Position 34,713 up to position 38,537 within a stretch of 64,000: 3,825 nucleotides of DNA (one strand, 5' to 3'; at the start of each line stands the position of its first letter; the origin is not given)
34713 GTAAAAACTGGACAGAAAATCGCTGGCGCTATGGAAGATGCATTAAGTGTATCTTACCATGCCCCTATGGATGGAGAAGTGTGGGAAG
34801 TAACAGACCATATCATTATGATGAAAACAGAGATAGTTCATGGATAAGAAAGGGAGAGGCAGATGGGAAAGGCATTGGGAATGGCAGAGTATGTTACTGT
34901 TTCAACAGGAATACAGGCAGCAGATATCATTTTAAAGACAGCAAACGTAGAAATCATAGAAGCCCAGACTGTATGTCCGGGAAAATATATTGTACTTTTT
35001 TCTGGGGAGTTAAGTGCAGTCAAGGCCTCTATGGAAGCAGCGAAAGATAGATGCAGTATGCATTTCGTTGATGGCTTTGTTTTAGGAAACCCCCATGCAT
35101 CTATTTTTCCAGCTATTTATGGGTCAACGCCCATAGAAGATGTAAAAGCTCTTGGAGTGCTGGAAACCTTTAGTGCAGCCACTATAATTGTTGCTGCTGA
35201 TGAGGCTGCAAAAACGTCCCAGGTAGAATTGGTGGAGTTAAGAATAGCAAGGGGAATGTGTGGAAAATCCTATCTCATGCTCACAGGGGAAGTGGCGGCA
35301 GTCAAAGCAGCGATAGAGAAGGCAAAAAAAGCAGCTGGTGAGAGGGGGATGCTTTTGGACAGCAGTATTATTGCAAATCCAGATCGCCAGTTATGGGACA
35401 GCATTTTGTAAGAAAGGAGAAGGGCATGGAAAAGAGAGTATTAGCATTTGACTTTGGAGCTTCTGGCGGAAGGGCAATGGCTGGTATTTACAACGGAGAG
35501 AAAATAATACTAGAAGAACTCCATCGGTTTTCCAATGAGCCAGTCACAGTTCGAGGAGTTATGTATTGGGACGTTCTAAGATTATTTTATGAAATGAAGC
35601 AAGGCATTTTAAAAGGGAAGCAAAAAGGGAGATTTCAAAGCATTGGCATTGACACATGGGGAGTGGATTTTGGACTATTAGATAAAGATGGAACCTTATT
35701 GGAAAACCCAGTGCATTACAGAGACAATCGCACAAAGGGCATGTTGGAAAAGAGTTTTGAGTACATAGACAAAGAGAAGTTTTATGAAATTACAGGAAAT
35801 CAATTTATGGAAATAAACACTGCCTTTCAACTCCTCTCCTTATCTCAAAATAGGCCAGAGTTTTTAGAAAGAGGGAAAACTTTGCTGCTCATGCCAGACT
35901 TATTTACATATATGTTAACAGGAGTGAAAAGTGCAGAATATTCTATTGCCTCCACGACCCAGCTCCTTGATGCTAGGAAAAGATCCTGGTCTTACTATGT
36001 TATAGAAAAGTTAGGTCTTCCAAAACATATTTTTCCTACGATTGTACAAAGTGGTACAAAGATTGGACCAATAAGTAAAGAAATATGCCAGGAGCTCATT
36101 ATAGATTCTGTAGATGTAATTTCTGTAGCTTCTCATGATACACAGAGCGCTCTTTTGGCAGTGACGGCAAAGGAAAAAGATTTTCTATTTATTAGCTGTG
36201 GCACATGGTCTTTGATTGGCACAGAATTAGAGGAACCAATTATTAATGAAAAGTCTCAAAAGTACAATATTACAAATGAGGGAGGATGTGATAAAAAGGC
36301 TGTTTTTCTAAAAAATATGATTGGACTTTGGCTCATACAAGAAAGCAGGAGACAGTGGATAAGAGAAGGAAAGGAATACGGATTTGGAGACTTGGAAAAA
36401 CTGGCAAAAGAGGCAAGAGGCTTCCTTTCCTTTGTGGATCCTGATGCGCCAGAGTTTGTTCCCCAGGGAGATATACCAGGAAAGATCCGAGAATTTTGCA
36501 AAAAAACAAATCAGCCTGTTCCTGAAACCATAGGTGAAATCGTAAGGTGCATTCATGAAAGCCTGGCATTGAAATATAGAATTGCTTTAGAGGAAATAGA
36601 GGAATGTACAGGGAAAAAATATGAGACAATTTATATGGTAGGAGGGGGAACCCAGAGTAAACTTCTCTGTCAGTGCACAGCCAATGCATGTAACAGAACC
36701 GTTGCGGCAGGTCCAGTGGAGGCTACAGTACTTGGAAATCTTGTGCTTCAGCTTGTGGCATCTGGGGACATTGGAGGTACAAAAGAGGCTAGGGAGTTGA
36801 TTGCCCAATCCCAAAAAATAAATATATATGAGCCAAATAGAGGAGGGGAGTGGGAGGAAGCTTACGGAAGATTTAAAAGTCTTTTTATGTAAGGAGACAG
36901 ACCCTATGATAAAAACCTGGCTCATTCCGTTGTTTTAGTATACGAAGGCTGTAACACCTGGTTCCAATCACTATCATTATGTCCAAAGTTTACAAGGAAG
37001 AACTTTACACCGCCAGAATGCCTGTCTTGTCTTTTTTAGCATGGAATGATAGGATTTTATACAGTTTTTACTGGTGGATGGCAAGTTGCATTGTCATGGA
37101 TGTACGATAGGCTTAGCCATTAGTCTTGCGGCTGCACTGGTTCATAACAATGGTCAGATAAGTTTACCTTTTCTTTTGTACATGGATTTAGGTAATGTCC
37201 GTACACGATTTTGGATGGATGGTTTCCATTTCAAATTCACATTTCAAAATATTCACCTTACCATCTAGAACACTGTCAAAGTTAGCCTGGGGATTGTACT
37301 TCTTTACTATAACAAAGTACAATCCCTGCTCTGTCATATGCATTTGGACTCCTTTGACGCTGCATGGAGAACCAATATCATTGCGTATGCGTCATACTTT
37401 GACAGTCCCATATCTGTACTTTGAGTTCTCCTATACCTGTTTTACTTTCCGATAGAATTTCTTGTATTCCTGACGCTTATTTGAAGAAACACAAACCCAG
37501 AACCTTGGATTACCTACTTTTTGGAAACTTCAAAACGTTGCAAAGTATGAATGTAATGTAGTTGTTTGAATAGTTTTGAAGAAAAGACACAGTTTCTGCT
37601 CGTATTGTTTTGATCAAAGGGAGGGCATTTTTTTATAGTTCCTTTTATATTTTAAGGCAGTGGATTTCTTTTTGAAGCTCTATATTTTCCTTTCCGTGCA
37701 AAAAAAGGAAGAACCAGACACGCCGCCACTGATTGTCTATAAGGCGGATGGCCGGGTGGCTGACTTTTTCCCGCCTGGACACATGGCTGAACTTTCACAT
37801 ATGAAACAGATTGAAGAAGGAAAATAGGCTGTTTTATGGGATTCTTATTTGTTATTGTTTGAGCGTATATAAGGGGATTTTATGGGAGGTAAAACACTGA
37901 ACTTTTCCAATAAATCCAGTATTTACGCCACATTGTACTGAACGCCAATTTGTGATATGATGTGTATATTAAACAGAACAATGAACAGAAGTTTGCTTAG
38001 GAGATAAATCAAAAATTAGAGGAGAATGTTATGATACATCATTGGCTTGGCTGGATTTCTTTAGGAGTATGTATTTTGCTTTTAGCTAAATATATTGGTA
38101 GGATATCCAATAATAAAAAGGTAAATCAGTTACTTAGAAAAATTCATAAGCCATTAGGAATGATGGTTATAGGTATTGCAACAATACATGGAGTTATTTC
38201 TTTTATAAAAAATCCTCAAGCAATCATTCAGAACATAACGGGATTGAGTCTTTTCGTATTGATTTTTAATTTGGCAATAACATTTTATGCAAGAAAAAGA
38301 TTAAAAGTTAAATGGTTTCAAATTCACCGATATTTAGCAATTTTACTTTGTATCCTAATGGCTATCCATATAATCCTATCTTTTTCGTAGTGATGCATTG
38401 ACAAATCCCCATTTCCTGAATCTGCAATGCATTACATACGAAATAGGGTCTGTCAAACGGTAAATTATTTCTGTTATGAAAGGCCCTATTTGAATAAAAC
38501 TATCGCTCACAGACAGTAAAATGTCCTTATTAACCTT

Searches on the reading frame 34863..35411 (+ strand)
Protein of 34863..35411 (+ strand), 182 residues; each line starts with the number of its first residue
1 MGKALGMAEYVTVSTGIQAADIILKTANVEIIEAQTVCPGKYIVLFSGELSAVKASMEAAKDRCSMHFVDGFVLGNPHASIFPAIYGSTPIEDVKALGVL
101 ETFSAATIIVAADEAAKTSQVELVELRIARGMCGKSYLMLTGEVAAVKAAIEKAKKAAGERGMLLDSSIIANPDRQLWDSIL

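Call 14: search_protein_families(library=pfam, proteins=[window:34863-35408:+], max_evalue=0.01)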
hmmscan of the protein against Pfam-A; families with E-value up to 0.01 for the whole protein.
window:34863-35408:+ (182 aa): 1 family
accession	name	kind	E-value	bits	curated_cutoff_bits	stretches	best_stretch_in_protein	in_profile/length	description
PF00936.24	BMC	-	1.6e-44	150.2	24.5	2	96-173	1-75/75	BMC domain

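Call 89: find_encoding_contigs(protein=window:34863-35411:+, flank=9000, max_places=8)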
Protein window:34863-35411:+ (182 aa): 6 contigs read that carry it; 6 places shown.
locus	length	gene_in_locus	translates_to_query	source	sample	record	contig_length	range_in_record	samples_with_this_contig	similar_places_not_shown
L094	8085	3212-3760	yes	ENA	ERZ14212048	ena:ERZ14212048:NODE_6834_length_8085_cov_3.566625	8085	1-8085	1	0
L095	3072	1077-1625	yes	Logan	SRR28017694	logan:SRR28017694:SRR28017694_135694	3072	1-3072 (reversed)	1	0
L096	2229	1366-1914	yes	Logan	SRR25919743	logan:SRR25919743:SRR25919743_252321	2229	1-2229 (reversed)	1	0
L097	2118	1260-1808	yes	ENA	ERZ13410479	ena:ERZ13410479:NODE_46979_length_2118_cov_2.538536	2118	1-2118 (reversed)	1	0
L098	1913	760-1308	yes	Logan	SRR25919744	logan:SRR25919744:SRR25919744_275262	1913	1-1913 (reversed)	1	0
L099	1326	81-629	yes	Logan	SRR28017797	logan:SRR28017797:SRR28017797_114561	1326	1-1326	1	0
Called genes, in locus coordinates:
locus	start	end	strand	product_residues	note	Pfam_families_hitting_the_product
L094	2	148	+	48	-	?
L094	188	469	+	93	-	PF00936:BMC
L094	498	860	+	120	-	PF00936:BMC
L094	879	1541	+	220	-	PF06130:PTAC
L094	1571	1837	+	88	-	PF03319:EutN_CcmL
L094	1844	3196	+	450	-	PF01512:Complex1_51K, PF10531:SLBB, PF13534:Fer4_17, PF13375:RnfC_N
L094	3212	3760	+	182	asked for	PF00936:BMC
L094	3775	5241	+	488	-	PF00370:FGGY_N, PF02782:FGGY_C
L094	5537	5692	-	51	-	-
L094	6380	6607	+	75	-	-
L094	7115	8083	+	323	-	?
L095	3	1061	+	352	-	?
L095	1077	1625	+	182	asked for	PF00936:BMC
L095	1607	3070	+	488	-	?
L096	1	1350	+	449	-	?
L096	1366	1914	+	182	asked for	PF00936:BMC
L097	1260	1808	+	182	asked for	PF00936:BMC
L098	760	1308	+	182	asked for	PF00936:BMC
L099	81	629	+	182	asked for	PF00936:BMC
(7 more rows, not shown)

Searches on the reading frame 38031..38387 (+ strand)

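Call 14: search_protein_families(library=pfam, proteins=[window:38031-38387:+], max_evalue=0.01)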
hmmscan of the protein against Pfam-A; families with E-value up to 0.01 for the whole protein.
window:38031-38387:+ (119 aa): 3 families
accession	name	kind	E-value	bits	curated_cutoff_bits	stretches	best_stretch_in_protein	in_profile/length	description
PF01794.25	Ferric_reduct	-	0.0012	19.3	28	0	26-109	25-120/121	Ferric reductase like transmembrane component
PF01292.26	Ni_hydr_CYTB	-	0.0036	17.5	30.1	0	22-60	132-165/179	Prokaryotic cytochrome b561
PF14358.11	DUF4405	-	0.005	17.8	26.7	1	65-116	11-64/66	Domain of unknown function (DUF4405)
